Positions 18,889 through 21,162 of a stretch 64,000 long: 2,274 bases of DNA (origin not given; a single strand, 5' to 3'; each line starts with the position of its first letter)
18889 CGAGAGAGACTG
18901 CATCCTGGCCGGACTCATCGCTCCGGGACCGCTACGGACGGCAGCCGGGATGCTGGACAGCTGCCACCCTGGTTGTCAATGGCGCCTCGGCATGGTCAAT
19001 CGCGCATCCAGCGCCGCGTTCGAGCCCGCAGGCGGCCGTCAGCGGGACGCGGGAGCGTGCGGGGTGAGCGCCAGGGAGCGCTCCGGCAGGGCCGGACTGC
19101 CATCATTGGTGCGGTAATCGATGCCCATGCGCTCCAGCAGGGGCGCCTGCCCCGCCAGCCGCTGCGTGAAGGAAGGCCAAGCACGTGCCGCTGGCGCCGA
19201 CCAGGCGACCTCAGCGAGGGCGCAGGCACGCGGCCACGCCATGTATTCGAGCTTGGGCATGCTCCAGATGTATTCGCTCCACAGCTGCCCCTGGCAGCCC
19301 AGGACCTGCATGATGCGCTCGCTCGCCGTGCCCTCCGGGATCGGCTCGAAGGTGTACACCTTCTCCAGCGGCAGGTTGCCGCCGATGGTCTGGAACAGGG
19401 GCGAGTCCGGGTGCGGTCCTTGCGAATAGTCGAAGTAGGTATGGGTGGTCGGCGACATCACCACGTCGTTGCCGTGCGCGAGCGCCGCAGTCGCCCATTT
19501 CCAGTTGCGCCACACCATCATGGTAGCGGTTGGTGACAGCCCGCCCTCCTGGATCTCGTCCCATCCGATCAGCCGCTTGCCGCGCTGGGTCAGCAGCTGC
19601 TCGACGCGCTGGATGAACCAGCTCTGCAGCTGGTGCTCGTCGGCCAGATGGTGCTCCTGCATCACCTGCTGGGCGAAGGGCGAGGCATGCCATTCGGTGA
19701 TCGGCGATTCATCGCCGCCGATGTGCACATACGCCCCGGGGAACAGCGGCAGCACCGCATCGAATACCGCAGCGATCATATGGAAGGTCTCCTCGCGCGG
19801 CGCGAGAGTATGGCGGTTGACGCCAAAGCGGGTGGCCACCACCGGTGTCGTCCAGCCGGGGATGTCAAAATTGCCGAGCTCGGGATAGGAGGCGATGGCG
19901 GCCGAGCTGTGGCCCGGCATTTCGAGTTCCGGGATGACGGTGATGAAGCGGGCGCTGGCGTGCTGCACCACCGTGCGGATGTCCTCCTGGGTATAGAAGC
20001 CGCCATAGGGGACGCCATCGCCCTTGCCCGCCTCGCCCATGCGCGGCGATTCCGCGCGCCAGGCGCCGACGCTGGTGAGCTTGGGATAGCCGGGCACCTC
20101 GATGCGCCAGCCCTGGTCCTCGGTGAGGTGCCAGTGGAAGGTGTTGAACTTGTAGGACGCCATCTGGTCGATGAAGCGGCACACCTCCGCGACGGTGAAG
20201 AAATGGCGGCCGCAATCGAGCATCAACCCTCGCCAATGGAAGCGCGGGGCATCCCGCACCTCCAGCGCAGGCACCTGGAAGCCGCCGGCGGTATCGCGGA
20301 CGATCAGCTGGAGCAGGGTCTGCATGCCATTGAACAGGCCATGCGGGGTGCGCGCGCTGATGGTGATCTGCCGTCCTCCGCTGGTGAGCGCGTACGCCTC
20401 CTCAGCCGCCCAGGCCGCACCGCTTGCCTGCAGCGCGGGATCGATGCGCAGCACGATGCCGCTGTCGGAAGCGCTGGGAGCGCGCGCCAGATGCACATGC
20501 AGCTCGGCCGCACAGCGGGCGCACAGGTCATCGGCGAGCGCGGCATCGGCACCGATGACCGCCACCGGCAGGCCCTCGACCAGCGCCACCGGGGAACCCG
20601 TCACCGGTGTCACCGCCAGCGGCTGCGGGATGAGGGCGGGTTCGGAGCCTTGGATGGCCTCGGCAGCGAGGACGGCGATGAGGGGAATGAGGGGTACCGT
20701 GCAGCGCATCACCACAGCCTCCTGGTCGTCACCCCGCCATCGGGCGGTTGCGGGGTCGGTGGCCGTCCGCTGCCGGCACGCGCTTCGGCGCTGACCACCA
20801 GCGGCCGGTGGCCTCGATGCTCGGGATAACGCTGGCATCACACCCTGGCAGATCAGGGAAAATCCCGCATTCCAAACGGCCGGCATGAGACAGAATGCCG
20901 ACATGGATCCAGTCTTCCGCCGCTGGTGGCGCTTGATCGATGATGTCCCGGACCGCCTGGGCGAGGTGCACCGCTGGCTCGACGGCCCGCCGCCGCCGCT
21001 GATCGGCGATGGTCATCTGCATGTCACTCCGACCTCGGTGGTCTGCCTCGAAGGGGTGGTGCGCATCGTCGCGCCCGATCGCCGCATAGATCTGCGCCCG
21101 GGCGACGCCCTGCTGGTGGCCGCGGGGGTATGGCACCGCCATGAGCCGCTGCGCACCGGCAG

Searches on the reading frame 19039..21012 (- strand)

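Call 57: search_protein_families(library=pfam, proteins=[window:19039-21012:-], max_evalue=0.00001)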
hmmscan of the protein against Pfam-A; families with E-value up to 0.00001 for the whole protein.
window:19039-21012:- (657 aa): 2 families
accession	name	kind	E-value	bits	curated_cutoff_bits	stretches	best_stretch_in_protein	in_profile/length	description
PF00728.28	Glyco_hydro_20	-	1.6e-109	366.9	22.3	1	258-606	1-347/348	Glycosyl hydrolase family 20, catalytic domain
PF02838.20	Glyco_hydro_20b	-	9.5e-18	65.6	26.1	1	125-255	2-124/124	Glycosyl hydrolase family 20, domain 2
